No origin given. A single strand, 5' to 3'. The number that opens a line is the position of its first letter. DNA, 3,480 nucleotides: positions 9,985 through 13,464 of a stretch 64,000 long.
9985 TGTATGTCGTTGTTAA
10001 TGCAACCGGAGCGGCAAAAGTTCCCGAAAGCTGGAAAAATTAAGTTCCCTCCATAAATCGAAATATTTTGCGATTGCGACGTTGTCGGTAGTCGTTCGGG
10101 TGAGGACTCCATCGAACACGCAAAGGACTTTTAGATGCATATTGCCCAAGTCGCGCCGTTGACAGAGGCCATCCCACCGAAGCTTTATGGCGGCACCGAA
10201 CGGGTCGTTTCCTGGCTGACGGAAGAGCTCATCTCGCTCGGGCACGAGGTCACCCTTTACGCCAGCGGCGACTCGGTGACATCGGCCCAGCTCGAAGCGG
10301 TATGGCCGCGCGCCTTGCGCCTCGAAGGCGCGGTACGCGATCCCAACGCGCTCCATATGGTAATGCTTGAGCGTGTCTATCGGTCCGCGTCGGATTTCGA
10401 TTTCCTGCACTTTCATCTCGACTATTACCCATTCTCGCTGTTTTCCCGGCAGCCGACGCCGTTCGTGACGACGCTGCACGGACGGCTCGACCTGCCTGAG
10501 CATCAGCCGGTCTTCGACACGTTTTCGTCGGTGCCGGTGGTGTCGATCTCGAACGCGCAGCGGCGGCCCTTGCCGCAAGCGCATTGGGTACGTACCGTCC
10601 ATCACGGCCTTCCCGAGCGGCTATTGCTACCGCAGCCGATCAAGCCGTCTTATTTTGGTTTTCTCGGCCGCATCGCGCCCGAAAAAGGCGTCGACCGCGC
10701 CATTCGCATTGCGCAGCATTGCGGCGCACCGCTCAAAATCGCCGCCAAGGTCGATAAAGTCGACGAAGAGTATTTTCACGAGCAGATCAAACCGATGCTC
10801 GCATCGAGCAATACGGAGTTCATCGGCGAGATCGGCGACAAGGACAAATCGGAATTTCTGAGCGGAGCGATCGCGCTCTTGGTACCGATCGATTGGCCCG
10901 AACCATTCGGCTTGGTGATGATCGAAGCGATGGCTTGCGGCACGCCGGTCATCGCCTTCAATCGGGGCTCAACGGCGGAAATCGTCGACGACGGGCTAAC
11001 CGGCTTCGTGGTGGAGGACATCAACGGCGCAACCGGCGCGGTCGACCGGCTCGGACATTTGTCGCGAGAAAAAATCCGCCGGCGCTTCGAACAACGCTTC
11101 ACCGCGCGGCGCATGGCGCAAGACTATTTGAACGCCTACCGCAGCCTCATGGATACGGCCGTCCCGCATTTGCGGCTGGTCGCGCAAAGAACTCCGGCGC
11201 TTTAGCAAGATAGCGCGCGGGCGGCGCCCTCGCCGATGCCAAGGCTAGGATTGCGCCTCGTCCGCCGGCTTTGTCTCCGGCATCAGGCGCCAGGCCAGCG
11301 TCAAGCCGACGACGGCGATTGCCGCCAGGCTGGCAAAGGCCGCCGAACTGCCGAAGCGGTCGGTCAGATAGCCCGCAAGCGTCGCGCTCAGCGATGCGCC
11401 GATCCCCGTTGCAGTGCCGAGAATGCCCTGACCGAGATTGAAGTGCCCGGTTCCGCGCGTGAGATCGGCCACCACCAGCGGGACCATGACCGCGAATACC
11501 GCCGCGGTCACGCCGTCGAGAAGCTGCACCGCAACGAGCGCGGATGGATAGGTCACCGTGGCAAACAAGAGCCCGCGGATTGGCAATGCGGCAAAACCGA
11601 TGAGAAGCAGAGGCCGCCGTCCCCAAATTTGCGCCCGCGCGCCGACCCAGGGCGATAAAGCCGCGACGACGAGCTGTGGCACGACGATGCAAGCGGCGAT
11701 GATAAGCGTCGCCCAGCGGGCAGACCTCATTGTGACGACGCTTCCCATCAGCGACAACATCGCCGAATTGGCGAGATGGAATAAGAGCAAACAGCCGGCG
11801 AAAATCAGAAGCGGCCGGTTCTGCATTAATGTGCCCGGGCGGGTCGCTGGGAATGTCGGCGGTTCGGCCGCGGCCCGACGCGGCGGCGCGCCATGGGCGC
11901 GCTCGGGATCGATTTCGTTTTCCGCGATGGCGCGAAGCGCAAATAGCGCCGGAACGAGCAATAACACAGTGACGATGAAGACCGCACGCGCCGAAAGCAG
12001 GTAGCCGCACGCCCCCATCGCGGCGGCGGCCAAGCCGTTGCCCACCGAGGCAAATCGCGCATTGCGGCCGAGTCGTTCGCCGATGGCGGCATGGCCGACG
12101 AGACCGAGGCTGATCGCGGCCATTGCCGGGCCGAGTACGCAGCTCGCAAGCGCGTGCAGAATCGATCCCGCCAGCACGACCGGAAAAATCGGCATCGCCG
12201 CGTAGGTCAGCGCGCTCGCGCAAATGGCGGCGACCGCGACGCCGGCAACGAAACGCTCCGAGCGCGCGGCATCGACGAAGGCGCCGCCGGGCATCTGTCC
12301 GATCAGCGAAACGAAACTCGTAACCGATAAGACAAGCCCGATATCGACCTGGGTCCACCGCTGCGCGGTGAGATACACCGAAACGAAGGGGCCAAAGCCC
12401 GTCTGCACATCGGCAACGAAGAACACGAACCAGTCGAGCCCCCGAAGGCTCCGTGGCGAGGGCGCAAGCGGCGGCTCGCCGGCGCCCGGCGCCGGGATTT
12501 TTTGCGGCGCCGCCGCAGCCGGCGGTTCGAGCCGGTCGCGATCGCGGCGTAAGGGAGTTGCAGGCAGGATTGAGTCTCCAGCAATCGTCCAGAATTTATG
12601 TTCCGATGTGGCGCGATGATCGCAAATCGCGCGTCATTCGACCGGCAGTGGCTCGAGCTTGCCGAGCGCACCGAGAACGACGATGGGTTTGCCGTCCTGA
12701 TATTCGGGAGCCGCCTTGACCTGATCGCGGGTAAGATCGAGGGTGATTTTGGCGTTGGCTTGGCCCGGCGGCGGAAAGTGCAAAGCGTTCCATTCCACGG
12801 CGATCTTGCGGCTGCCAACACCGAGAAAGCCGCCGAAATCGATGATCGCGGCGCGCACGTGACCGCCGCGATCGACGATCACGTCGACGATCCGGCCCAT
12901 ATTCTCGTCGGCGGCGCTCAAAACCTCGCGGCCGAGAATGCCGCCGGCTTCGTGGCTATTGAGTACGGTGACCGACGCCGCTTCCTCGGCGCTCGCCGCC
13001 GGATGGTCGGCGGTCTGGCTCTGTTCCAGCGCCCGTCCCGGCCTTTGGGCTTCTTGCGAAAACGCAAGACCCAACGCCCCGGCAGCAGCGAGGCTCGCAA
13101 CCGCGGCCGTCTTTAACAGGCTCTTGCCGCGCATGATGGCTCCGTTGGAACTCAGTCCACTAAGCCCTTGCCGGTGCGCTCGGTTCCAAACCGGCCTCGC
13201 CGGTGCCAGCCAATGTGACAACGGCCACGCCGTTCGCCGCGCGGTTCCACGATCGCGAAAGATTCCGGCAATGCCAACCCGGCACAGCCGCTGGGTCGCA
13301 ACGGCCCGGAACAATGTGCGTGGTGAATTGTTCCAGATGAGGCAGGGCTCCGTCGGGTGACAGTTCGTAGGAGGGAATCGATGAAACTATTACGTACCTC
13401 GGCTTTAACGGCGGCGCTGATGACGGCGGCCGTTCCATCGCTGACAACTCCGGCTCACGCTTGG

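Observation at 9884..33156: Seven sigma-EcfG-type promoter motifs, all intergenic and correctly oriented, define a putative general-stress regulon hub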

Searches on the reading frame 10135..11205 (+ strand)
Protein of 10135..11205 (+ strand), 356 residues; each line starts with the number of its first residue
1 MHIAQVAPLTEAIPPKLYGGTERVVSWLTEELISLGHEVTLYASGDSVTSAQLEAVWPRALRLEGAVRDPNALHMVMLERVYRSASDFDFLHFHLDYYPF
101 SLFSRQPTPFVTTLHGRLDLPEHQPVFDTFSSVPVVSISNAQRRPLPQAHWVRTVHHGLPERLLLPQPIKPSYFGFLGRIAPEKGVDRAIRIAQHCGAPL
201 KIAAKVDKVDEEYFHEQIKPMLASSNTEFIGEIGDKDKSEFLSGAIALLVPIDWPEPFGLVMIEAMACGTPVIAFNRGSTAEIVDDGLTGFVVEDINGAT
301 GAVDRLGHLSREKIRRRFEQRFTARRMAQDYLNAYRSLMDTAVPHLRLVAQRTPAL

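Call 8: search_protein_families(library=pfam, proteins=[window:10135-11205:+])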
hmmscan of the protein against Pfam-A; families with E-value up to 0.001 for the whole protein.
window:10135-11205:+ (356 aa): 4 families
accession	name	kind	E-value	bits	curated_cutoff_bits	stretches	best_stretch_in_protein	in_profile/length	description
PF00534.26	Glycos_transf_1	-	9.9e-26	90.7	26.4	1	170-296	14-143/172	Glycosyl transferases group 1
PF13692.12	Glyco_trans_1_4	-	4.5e-19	69.6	27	1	173-306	3-139/142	Glycosyl transferases group 1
PF13439.12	Glyco_transf_4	-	6.9e-11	42.9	28.5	1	18-121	1-109/170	Glycosyltransferase Family 4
PF13579.12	Glyco_trans_4_4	-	7.9e-07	30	29.7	1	19-158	1-137/158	Glycosyl transferase 4-like domain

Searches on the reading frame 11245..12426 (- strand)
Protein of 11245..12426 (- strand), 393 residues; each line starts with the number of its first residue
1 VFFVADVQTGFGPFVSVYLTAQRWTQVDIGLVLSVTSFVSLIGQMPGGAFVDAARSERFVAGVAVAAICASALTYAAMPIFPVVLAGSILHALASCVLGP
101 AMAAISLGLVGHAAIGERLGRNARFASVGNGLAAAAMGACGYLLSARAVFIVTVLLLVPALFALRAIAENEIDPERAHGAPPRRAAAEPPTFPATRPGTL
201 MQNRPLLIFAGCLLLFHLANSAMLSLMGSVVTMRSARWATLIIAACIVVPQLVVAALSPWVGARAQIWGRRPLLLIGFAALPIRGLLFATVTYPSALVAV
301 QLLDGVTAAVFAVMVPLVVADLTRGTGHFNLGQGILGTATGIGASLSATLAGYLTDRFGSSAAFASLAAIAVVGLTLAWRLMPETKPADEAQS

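Call 8: search_protein_families(library=pfam, proteins=[window:11245-12426:-])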
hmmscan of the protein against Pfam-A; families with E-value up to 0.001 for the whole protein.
window:11245-12426:- (393 aa): 2 families
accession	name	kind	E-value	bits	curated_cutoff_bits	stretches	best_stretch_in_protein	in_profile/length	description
PF07690.21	MFS_1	-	8.1e-31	107.6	33.4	2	215-392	7-182/347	Major Facilitator Superfamily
PF12832.13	MFS_1_like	-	2.3e-12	47.1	25.2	1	7-364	14-371/373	MFS_1 like family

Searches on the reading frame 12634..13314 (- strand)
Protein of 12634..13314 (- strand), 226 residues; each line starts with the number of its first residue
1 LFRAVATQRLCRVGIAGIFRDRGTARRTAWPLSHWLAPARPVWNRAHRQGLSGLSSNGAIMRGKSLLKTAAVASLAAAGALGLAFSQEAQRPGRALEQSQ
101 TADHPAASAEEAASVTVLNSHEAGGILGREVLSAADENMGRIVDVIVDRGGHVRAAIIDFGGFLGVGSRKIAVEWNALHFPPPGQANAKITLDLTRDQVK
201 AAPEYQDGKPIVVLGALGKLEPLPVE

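Call 8: search_protein_families(library=pfam, proteins=[window:12634-13314:-])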
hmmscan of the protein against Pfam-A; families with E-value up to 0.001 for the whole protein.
window:12634-13314:- (226 aa): 1 family
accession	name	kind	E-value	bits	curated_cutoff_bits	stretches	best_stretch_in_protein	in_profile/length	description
PF05239.21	PRC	-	4.9e-10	39.7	21.2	1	126-176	9-58/78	PRC-barrel domain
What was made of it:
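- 13162..13187 (-): EcfG-type promoter variant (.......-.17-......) of the PRC-barrel gene (12634-13134). PRC domain from call 8.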
